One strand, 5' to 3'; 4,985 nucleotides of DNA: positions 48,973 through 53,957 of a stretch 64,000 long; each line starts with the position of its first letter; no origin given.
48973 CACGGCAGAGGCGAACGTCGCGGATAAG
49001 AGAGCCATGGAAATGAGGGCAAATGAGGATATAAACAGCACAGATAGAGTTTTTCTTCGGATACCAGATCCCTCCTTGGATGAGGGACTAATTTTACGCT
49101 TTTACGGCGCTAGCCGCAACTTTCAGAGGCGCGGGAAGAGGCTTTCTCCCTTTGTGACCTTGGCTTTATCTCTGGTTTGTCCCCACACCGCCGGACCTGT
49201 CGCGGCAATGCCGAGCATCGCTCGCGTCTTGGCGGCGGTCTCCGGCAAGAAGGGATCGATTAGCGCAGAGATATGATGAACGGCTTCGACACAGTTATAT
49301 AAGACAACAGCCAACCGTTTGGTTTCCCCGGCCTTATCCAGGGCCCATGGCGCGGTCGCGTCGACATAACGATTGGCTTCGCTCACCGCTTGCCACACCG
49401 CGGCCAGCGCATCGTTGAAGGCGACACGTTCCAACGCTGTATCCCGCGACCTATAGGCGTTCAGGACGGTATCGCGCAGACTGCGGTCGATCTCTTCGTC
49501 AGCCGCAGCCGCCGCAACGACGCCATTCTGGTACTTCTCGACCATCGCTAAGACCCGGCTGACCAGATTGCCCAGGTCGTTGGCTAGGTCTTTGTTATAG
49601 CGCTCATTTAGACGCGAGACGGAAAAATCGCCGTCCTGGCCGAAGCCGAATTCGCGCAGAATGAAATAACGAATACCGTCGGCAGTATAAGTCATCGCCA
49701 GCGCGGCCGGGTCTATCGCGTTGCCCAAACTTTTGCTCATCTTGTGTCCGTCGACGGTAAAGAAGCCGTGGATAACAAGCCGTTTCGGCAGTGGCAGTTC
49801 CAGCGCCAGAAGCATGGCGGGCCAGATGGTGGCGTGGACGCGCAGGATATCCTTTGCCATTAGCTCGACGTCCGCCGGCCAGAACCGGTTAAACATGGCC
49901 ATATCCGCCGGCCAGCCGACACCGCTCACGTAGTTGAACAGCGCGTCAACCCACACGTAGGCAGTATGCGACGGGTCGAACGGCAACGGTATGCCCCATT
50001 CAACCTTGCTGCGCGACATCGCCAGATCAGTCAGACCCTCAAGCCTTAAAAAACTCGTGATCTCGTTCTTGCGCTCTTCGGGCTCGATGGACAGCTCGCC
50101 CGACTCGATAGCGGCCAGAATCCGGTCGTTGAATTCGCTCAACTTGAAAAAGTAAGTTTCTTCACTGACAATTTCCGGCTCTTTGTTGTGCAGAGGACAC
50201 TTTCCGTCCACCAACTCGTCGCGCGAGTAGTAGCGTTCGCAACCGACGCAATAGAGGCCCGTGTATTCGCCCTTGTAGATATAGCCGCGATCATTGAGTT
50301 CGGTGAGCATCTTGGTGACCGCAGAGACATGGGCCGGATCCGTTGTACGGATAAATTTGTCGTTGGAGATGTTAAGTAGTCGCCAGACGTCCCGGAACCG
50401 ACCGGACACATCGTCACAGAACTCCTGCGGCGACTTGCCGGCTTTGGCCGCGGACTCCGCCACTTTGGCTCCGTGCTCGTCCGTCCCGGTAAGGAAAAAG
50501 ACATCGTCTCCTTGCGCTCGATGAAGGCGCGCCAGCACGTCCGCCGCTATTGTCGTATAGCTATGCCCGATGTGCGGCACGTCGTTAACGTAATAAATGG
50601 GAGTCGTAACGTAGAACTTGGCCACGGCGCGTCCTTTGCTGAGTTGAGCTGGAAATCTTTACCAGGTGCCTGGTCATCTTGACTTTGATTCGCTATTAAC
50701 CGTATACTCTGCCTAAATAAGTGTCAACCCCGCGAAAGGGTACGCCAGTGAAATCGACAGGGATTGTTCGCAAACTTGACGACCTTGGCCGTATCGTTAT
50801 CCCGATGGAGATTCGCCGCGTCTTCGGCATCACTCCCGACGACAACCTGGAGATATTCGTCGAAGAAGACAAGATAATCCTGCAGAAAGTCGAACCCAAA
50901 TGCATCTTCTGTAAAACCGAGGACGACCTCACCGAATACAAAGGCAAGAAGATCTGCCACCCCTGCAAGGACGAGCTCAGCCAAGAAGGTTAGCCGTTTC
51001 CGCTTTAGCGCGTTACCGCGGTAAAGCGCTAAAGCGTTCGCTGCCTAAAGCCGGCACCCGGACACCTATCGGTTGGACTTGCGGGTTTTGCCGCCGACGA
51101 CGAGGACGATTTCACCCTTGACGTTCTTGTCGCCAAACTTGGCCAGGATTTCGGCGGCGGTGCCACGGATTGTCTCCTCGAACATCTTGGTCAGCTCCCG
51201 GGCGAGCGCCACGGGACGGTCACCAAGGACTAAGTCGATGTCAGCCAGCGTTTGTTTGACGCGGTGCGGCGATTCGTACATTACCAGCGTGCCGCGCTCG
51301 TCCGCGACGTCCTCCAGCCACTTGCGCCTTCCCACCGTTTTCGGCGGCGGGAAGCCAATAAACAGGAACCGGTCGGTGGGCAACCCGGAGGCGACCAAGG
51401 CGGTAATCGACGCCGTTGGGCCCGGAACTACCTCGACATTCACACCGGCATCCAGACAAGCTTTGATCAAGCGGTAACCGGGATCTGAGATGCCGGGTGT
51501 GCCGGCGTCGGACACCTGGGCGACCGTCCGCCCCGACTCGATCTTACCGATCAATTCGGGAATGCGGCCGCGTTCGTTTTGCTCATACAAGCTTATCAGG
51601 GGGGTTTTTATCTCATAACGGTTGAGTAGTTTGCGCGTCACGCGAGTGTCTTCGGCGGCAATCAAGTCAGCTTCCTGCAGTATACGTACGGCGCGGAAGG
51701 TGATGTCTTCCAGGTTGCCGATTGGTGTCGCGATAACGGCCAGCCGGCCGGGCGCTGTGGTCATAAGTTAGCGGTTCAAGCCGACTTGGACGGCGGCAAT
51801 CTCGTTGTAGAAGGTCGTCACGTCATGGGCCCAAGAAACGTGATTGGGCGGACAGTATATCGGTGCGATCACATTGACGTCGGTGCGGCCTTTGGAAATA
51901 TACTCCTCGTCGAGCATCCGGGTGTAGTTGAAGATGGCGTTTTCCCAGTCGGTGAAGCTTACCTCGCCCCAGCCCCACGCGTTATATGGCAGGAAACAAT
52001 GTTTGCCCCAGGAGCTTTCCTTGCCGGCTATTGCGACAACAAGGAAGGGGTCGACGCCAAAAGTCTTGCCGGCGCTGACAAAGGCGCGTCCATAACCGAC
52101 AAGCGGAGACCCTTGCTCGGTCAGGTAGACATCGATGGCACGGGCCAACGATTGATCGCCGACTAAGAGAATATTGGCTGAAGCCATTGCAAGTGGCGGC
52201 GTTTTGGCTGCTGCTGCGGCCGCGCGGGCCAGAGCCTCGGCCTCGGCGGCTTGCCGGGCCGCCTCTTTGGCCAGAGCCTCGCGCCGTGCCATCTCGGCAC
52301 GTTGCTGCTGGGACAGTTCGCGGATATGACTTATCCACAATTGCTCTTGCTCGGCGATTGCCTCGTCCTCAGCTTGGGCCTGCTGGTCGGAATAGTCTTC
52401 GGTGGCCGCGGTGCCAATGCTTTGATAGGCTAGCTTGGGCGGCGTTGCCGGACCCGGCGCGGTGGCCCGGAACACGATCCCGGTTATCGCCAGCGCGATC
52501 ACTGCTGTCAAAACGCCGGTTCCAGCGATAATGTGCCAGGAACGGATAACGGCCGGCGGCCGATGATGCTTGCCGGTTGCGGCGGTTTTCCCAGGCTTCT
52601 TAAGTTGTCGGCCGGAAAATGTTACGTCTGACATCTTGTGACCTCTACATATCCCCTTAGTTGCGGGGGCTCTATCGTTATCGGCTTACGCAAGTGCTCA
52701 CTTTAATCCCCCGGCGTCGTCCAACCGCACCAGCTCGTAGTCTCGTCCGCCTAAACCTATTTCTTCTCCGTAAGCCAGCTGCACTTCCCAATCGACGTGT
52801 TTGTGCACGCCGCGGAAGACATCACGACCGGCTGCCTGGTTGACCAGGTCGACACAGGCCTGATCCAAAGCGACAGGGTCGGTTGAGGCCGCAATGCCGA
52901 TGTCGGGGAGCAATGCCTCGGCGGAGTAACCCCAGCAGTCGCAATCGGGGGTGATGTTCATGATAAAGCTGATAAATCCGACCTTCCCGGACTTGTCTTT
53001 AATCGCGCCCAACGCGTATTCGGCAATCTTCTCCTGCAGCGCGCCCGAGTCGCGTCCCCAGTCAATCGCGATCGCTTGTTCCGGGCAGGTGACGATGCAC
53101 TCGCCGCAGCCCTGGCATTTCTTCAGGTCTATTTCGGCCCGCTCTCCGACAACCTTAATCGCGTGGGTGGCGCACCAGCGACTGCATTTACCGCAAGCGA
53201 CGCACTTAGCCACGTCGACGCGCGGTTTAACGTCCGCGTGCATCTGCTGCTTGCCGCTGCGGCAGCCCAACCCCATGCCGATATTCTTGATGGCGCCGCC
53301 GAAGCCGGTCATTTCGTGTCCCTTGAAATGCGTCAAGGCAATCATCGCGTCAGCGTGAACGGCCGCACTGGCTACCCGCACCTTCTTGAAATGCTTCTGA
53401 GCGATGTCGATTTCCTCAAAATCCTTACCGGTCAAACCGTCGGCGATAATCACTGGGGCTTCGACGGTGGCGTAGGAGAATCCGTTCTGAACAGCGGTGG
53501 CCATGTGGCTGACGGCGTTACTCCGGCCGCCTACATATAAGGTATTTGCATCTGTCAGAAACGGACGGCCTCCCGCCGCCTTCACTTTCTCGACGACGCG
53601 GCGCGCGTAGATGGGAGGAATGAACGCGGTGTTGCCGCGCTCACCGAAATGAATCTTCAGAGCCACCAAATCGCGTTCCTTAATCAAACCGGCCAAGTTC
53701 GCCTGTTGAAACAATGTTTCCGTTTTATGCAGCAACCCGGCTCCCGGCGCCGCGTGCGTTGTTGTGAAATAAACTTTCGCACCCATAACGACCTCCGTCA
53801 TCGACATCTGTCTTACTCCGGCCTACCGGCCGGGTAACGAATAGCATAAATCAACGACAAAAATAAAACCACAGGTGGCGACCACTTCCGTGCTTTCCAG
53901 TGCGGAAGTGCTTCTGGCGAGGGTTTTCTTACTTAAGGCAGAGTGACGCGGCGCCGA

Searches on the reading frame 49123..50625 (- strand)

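Call 35: search_protein_families(library=pfam, proteins=[window:49123-50625:-], max_evalue=0.00001)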
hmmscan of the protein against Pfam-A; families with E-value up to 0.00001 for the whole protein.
window:49123-50625:- (500 aa): 4 families
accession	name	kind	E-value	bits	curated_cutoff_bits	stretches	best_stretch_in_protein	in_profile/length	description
PF09334.17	tRNA-synt_1g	-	1.3e-103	347.2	20.1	2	135-359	161-391/391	tRNA synthetases class I (M)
PF00133.28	tRNA-synt_1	-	3.8e-31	108.7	22.7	3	224-323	301-403/414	tRNA synthetases class I (I, L, M and V)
PF01406.26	tRNA-synt_1e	-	1.1e-16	61.6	27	1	12-121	18-126/301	tRNA synthetases class I (C) catalytic domain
PF19303.5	Anticodon_3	-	9.8e-06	26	23.5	0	380-475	11-105/152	Anticodon binding domain of methionyl tRNA ligase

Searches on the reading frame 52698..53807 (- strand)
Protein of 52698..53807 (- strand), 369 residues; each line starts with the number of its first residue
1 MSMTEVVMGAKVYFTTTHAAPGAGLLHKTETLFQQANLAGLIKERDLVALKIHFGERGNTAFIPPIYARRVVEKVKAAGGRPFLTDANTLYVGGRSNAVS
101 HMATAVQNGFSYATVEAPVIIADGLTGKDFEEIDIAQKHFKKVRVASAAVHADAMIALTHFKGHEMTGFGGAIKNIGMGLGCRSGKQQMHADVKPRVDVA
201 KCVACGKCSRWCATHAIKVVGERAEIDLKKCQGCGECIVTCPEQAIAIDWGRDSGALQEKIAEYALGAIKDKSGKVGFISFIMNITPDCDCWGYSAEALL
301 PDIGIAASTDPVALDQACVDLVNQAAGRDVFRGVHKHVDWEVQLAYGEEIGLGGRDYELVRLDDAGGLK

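Call 35: search_protein_families(library=pfam, proteins=[window:52698-53807:-], max_evalue=0.00001)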
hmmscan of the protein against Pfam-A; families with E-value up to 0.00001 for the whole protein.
window:52698-53807:- (369 aa): 7 families
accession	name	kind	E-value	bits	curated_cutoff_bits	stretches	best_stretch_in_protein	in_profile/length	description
PF04015.17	DUF362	-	7.3e-54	183.3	24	1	48-320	1-200/200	Domain of unknown function (DUF362)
PF12837.12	Fer4_6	-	3.9e-10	39.6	25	1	224-246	2-24/24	4Fe-4S binding domain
PF12838.12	Fer4_7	-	2.4e-08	34.7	27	1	201-245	1-52/52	4Fe-4S dicluster domain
PF00037.32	Fer4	-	2.1e-07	30.9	21.1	0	225-246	2-23/24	4Fe-4S binding domain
PF13237.11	Fer4_10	-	5.7e-07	29.8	25.5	1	195-242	2-53/53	4Fe-4S dicluster domain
PF12797.12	Fer4_2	-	1.9e-06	27.9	24.5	0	225-243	4-22/22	4Fe-4S binding domain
PF14697.11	Fer4_21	-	3.4e-06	27.5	35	1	196-247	2-58/59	4Fe-4S dicluster domain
